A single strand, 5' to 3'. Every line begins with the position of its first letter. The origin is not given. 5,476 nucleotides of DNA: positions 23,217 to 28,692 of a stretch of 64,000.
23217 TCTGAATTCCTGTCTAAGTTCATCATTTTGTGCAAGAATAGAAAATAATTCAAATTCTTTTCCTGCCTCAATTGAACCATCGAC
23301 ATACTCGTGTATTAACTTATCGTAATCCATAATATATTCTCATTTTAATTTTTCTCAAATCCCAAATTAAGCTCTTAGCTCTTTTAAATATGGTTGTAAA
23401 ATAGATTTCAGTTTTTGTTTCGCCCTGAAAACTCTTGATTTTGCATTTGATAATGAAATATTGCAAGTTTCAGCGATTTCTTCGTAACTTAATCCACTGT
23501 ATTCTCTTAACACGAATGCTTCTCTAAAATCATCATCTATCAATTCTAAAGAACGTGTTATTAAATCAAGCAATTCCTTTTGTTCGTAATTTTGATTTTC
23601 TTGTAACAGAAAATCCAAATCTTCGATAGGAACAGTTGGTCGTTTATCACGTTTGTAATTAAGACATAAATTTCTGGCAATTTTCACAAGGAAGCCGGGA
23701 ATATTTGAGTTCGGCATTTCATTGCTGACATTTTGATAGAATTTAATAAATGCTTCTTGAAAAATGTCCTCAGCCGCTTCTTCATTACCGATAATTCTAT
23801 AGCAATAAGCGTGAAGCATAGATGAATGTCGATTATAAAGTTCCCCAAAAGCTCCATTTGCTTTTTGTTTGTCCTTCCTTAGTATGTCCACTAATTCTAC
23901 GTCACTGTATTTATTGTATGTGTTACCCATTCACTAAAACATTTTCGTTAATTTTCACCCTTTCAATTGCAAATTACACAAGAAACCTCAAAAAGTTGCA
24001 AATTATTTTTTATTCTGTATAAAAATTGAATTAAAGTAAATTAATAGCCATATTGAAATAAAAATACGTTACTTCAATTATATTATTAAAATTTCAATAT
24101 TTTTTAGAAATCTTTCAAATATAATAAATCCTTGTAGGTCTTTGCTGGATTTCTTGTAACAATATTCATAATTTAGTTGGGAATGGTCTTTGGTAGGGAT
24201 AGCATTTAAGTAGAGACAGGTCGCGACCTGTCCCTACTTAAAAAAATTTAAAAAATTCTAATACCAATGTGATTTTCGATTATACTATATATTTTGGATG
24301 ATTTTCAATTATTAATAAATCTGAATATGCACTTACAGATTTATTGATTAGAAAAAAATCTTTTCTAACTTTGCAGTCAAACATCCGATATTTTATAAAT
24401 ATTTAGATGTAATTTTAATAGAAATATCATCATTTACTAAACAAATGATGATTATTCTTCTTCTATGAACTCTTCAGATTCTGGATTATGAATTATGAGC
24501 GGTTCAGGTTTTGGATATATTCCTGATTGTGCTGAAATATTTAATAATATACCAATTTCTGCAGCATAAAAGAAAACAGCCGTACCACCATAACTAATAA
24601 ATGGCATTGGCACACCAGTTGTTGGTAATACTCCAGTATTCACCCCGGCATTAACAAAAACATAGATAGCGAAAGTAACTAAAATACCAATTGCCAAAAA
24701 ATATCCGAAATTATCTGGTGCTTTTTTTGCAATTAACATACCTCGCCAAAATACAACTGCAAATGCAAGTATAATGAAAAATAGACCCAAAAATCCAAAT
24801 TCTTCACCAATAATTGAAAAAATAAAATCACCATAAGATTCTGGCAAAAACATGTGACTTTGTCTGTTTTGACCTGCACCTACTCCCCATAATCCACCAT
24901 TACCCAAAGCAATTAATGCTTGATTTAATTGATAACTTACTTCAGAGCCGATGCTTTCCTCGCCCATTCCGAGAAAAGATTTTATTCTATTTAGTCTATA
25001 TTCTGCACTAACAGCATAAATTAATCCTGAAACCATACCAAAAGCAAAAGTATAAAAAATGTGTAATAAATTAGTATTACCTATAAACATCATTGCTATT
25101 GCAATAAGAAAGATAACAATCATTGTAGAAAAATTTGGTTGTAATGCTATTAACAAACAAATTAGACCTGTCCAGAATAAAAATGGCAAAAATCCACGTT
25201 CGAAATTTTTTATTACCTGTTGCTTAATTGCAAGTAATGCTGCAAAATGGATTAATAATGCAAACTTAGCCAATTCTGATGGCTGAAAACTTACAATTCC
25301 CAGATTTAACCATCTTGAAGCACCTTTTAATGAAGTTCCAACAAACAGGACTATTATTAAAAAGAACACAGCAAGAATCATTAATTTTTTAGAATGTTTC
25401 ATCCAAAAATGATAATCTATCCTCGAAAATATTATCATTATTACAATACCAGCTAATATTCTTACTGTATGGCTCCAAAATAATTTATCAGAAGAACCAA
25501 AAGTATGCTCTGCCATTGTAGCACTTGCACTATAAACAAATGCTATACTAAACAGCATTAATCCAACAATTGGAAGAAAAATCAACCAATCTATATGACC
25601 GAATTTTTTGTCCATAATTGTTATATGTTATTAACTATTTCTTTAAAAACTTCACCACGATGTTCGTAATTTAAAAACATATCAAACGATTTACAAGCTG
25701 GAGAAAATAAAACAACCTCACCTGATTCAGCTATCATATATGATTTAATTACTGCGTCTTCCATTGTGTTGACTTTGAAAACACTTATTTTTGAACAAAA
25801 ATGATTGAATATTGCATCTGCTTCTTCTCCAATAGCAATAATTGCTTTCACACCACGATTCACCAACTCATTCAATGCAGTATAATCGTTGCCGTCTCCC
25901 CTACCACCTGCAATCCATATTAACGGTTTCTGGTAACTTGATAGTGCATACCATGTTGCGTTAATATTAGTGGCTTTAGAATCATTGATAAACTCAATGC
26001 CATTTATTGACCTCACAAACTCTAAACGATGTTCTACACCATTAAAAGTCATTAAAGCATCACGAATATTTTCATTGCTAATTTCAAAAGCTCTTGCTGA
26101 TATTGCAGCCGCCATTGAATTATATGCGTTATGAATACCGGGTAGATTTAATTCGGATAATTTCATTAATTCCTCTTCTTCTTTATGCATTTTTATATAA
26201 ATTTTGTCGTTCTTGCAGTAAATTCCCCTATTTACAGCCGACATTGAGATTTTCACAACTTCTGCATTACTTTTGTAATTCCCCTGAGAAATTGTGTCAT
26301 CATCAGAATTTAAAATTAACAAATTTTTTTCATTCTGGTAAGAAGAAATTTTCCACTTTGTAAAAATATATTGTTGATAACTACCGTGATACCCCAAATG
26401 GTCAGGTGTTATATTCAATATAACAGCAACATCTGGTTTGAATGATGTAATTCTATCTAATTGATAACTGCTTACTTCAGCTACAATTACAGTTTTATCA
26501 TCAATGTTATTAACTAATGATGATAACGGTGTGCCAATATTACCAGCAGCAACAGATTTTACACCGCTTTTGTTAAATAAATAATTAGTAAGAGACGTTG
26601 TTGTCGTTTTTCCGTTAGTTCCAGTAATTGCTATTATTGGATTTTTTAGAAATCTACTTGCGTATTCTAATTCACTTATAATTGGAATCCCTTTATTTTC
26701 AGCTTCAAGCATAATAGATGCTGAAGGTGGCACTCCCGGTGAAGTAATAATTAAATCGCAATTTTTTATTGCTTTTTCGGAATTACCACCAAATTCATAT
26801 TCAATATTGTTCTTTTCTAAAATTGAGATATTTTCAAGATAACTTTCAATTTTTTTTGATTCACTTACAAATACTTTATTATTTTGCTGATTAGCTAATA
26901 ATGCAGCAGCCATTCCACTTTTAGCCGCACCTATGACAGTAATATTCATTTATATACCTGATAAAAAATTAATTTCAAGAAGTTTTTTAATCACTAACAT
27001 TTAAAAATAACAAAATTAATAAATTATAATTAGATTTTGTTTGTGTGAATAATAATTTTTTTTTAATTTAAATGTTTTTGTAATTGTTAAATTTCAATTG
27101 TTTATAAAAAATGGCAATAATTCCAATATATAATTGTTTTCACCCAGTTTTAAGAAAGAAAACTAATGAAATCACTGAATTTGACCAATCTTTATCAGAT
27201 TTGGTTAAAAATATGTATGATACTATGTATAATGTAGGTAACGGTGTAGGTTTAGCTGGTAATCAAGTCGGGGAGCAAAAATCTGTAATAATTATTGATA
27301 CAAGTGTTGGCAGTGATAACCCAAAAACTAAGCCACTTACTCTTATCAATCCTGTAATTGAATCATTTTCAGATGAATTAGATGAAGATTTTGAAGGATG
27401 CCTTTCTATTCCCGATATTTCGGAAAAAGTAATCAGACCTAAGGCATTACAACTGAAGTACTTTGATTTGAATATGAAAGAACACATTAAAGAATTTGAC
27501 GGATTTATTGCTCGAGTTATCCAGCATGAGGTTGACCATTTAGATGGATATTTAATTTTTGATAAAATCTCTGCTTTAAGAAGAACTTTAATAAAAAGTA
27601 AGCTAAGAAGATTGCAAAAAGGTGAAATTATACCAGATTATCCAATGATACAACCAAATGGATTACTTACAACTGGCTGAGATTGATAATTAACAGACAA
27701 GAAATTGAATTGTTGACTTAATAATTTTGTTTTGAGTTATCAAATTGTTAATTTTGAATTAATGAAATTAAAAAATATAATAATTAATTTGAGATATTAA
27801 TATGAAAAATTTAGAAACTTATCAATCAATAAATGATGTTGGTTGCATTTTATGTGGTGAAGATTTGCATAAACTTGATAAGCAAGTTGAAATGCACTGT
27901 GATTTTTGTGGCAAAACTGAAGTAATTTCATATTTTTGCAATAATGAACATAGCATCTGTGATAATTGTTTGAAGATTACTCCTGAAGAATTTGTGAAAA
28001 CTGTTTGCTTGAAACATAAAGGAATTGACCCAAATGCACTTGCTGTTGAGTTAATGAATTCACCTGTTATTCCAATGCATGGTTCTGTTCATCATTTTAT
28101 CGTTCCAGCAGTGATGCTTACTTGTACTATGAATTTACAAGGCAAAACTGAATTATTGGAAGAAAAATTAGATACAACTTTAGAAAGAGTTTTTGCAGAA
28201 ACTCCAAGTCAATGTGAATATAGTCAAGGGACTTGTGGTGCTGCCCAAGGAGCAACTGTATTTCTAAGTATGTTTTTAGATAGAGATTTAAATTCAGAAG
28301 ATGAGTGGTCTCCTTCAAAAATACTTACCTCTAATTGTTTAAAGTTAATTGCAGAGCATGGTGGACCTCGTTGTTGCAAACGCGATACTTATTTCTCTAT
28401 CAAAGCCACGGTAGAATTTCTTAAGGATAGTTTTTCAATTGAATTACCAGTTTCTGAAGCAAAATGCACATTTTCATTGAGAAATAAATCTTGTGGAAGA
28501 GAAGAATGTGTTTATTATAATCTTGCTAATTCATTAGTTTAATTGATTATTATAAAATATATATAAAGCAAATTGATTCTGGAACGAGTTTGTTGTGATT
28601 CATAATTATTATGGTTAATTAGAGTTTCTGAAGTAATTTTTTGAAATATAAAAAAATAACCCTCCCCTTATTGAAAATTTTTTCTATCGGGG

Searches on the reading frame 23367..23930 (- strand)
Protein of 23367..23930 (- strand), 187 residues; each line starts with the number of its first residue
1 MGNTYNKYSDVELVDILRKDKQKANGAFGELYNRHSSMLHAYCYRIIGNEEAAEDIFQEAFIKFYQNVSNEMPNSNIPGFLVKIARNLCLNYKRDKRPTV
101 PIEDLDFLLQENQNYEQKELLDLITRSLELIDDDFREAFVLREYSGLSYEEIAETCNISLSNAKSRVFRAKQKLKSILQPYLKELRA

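Call 14: search_protein_families(library=pfam, proteins=[window:23367-23930:-])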
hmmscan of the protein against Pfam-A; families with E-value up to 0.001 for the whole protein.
window:23367-23930:- (187 aa): 5 families
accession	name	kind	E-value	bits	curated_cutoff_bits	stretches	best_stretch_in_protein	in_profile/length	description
PF04542.20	Sigma70_r2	-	2.3e-15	56.6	24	1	31-97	1-69/71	Sigma-70 region 2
PF08281.18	Sigma70_r4_2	-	3.8e-14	52.5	25.7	1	128-174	8-54/54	Sigma-70, region 4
PF04545.22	Sigma70_r4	-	7.9e-08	32.1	24.1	1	132-175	6-49/50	Sigma-70, region 4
PF07638.17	Sigma70_ECF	-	0.00034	21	21.1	0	111-175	117-180/185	ECF sigma factor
PF13412.12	HTH_24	-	0.00037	20.4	21.9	0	140-170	11-41/48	Winged helix-turn-helix DNA-binding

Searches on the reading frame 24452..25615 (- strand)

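Call 74: search_protein_families(library=pfam, proteins=[window:24452-25615:-], max_evalue=0.0001)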
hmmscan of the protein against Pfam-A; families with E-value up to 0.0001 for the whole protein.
window:24452-25615:- (387 aa): 1 family
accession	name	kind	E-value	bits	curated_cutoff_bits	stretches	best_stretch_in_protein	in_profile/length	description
PF01098.24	FTSW_RODA_SPOVE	-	3.4e-94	316.2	26.4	1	11-363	3-353/356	Cell cycle protein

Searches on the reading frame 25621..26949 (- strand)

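Call 74: search_protein_families(library=pfam, proteins=[window:25621-26949:-], max_evalue=0.0001)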
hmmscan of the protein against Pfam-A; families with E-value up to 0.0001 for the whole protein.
window:25621-26949:- (442 aa): 4 families
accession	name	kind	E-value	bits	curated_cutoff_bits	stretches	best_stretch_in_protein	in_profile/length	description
PF08245.18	Mur_ligase_M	-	2.4e-35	122.8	24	1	108-284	1-199/200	Mur ligase middle domain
PF21377.3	MurD_N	-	6.7e-14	52.1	24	1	6-78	5-75/76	MurD N-terminal domain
PF02875.26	Mur_ligase_C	-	2.2e-11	45.1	28.4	1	307-419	1-127/127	Mur ligase, glutamate ligase domain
PF21799.2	MurD-like_N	-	5.5e-10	39.8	27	1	2-91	2-87/88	Mur ligase MurD-like, N-terminal domain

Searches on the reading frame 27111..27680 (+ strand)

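Call 74: search_protein_families(library=pfam, proteins=[window:27111-27680:+], max_evalue=0.0001)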
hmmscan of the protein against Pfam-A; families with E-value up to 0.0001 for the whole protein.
window:27111-27680:+ (189 aa): 1 family
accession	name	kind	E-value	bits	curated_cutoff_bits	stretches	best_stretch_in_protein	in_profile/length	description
PF01327.26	Pep_deformylase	-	8.1e-50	168.9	22.8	1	5-158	3-155/156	Polypeptide deformylase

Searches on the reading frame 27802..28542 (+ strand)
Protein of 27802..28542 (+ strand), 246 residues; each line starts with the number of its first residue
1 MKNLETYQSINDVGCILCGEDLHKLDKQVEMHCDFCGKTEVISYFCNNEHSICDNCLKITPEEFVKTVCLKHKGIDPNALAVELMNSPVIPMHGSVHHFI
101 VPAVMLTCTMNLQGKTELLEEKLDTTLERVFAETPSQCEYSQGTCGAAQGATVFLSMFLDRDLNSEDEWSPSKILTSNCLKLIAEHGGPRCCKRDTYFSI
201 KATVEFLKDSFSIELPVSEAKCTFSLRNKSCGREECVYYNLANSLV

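Call 74: search_protein_families(library=pfam, proteins=[window:27802-28542:+], max_evalue=0.0001)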
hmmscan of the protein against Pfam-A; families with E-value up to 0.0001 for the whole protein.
window:27802-28542:+ (246 aa): 1 family
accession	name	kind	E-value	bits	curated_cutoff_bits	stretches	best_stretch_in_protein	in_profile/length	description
PF18978.5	DUF5714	-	2.5e-44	151.3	26.2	1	65-239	1-173/173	Family of unknown function (DUF5714)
